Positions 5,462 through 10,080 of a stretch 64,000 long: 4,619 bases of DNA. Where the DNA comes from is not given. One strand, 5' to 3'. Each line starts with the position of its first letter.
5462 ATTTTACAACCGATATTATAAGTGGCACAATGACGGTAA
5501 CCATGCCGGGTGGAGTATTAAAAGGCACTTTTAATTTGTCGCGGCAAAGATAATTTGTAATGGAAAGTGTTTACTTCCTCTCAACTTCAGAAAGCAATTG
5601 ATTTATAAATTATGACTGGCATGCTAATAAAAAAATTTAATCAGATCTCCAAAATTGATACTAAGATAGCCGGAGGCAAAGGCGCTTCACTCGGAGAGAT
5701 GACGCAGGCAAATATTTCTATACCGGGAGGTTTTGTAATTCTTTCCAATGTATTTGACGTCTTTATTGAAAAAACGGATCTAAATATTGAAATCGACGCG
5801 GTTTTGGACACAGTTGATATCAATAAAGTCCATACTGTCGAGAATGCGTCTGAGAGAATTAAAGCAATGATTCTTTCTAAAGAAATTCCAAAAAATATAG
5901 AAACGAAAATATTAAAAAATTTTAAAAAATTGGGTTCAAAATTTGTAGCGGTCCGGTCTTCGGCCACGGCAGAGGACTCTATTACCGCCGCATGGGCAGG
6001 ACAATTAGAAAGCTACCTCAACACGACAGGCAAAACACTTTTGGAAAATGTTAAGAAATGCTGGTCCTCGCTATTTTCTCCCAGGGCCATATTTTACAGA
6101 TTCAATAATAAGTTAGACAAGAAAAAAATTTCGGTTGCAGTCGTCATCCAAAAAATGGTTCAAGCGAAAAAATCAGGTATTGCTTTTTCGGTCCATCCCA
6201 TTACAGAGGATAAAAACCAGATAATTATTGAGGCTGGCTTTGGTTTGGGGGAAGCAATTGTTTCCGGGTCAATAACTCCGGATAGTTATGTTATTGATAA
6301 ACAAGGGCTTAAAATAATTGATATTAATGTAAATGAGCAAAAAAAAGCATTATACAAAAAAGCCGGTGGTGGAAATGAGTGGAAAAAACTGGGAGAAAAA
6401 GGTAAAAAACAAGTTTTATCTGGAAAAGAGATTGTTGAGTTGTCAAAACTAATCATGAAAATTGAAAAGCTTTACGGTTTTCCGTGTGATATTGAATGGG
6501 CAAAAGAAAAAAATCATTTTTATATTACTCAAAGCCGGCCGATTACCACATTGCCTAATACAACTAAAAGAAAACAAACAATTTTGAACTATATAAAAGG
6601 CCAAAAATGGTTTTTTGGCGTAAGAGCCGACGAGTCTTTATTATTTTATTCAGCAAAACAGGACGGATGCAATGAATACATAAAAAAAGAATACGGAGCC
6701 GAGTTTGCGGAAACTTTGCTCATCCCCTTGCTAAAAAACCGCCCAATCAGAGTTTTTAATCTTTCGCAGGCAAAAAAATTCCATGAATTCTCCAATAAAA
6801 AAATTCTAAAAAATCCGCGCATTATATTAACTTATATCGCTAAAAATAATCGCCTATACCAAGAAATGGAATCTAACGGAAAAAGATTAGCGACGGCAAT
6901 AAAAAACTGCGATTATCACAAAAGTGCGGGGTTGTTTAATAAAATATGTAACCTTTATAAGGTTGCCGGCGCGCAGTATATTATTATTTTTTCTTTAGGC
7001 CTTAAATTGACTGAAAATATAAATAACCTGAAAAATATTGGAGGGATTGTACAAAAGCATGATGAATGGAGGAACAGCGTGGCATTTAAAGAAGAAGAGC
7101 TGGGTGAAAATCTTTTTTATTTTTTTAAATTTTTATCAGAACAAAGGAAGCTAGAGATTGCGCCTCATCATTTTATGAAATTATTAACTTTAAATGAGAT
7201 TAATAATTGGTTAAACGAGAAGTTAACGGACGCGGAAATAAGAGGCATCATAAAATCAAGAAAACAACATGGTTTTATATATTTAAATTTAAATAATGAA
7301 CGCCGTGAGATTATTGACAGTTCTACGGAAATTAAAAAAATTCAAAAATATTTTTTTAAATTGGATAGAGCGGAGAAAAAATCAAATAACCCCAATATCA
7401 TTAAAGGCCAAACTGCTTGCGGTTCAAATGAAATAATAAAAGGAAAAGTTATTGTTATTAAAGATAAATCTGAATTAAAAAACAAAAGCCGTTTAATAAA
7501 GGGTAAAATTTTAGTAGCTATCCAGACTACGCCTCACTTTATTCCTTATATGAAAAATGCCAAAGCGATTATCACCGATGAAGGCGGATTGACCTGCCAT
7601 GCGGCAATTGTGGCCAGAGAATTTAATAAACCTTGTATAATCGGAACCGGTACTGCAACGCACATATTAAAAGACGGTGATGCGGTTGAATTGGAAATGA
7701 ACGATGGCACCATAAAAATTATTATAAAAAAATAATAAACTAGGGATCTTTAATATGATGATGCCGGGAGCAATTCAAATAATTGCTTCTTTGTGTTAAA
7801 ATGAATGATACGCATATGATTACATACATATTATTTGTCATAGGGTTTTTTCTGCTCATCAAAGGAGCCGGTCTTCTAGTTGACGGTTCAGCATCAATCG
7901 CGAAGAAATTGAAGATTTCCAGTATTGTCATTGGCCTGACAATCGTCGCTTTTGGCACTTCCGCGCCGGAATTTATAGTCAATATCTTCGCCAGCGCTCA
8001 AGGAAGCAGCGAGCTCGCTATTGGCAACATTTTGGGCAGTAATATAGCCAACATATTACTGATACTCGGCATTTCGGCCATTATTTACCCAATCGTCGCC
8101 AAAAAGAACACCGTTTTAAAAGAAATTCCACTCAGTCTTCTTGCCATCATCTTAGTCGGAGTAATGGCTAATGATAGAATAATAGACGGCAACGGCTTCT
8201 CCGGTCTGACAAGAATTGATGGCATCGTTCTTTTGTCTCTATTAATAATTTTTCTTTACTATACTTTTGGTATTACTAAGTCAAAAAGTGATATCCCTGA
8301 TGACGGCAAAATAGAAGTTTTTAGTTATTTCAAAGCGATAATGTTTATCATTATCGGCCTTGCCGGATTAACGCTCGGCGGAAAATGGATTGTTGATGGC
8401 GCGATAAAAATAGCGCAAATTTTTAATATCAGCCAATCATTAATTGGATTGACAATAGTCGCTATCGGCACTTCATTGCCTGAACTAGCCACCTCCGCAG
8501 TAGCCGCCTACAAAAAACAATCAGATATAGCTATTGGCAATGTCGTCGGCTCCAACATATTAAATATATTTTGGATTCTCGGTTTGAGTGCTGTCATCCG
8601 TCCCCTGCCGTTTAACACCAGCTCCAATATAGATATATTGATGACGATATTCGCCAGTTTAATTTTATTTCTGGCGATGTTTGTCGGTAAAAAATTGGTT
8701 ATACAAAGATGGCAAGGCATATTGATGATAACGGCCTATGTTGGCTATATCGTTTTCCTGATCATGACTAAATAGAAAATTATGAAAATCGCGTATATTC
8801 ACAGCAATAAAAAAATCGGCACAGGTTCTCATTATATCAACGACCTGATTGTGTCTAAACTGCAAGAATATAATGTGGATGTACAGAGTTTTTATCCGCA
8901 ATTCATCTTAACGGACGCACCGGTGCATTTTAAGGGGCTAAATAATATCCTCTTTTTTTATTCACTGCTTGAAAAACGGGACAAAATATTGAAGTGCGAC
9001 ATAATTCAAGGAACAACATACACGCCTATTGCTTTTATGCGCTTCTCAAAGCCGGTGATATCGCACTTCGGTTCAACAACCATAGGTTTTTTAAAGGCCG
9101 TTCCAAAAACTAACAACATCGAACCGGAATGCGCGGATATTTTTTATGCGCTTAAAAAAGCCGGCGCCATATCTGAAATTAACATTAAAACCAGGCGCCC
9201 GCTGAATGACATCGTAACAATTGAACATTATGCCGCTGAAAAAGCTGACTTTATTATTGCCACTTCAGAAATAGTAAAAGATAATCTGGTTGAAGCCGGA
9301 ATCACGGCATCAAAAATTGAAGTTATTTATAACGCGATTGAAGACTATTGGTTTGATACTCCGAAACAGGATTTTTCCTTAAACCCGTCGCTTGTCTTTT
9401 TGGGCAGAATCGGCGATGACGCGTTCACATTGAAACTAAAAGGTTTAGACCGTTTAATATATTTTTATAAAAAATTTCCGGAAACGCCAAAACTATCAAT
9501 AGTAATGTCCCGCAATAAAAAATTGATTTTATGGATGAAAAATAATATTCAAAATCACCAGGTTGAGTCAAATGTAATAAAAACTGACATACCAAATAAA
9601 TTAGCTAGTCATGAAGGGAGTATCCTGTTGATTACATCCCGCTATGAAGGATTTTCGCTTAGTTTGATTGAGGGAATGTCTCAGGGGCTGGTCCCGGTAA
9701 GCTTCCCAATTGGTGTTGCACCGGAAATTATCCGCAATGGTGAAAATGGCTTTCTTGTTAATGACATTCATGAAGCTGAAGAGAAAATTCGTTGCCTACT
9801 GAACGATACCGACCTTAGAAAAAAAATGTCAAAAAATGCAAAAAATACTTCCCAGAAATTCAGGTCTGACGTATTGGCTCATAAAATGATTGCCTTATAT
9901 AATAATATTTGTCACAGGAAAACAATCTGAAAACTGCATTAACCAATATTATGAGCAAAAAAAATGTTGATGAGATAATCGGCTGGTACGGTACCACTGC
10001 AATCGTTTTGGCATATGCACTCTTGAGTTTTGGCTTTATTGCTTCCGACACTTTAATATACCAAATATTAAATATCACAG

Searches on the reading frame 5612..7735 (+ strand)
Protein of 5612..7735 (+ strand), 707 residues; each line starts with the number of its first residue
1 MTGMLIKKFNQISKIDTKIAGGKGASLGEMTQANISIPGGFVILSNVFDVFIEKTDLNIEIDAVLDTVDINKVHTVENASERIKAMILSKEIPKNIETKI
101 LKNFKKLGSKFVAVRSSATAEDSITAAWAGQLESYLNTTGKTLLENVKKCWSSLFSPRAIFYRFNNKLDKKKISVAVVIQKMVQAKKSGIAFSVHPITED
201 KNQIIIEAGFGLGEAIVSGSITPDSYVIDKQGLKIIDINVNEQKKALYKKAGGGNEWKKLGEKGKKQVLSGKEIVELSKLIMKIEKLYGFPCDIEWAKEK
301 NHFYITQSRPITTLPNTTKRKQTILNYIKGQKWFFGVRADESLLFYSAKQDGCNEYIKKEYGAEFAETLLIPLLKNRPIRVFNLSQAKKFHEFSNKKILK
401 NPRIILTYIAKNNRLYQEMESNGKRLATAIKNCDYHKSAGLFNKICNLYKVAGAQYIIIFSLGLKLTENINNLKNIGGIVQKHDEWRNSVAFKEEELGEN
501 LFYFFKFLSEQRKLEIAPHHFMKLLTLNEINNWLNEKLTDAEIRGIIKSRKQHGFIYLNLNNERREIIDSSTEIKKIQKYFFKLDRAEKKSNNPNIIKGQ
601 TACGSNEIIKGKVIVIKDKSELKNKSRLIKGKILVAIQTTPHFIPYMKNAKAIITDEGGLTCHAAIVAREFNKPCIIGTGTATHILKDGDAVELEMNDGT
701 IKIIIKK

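Call 3: search_protein_families(library=pfam, proteins=[window:5612-7735:+], max_evalue=0.1)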
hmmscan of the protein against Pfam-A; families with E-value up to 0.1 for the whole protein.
window:5612-7735:+ (707 aa): 3 families
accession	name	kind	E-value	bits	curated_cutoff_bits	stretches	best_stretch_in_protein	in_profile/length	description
PF01326.24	PPDK_N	-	4.4e-93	312.6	27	1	19-321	3-319/328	Pyruvate phosphate dikinase, AMP/ATP-binding domain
PF00391.29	PEP-utilizers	-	1.1e-23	83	23.1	1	630-697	3-70/72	PEP-utilising enzyme, mobile domain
PF07515.17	TraI_2_C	-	0.063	13.7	27.3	0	563-622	54-112/126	Putative conjugal transfer nickase/helicase TraI C-term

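Call 4: search_protein_families(library=ncbifam, proteins=[window:5612-7735:+], max_evalue=0.1)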
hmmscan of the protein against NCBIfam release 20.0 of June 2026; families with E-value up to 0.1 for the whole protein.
window:5612-7735:+ (707 aa): 26 families (the best 25 are shown)
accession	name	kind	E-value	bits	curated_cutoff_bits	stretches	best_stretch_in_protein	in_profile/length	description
NF005057.0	PRK06464.1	equivalog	5.7e-128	428.2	598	2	4-323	5-347/798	phosphoenolpyruvate synthase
TIGR01418.1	PEP_synth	equivalog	1.1e-120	404.3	739.75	2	5-321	1-339/784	pyruvate, water dikinase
NF004878.0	PRK06241.1-3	subfamily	2.7e-110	369.9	945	2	8-314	7-314/891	phosphoenolpyruvate synthase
NF004877.0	PRK06241.1-2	subfamily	1.2e-97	328.2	866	2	6-316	5-320/869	phosphoenolpyruvate synthase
NF041857.1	RIF_Ptrans_rph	equivalog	1.5e-93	314.7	999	2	6-319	3-318/864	rifamycin-inactivating phosphotransferase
NF004879.0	PRK06241.1-4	equivalog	1.8e-90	304.3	976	2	5-315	4-316/868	phosphoenolpyruvate synthase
NF004881.0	PRK06241.2-2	equivalog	3.2e-87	293.7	883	2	11-316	10-315/898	phosphoenolpyruvate synthase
NF052631.1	prodigiosin_PigC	equivalog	1.2e-83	281.5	1300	2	14-319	10-305/883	prodigiosin ligase PigC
NF052632.1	undecylprod_RedH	equivalog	2.1e-79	267.5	1350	2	9-328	6-308/880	undecylprodigiosin ligase RedH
NF000283.1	RPH_KJ151292.1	equivalog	1.4e-66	225.3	1700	2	1-324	1-326/865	rifamycin-inactivating phosphotransferase Rph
NF004883.0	PRK06241.2-4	equivalog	8.4e-66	222.7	1063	2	15-337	27-355/928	phosphoenolpyruvate synthase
NF004880.0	PRK06241.2-1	equivalog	1.2e-63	215.4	972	2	15-315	13-284/837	phosphoenolpyruvate synthase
NF004882.0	PRK06241.2-3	equivalog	2.6e-51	174.7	850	2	18-325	11-287/827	phosphoenolpyruvate synthase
NF004531.0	PRK05878.1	equivalog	8.6e-26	90.6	456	3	587-701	344-454/534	pyruvate, phosphate dikinase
TIGR01828.1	pyru_phos_dikin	equivalog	9.2e-25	86.8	843.45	3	587-682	378-469/865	pyruvate, phosphate dikinase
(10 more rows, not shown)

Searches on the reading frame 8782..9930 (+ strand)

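Call 30: search_protein_families(library=pfam, proteins=[window:8782-9930:+], max_evalue=0.00001)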
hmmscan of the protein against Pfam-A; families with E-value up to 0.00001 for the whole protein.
window:8782-9930:+ (382 aa): 3 families
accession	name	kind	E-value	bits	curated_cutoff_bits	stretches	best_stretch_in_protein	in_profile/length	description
PF00534.26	Glycos_transf_1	-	2.4e-18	66.7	26.4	1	218-355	26-171/172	Glycosyl transferases group 1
PF13692.12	Glyco_trans_1_4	-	2.5e-13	50.9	27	1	202-342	2-142/142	Glycosyl transferases group 1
PF13439.12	Glyco_transf_4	-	6.6e-08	33.2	28.5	1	50-187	51-167/170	Glycosyltransferase Family 4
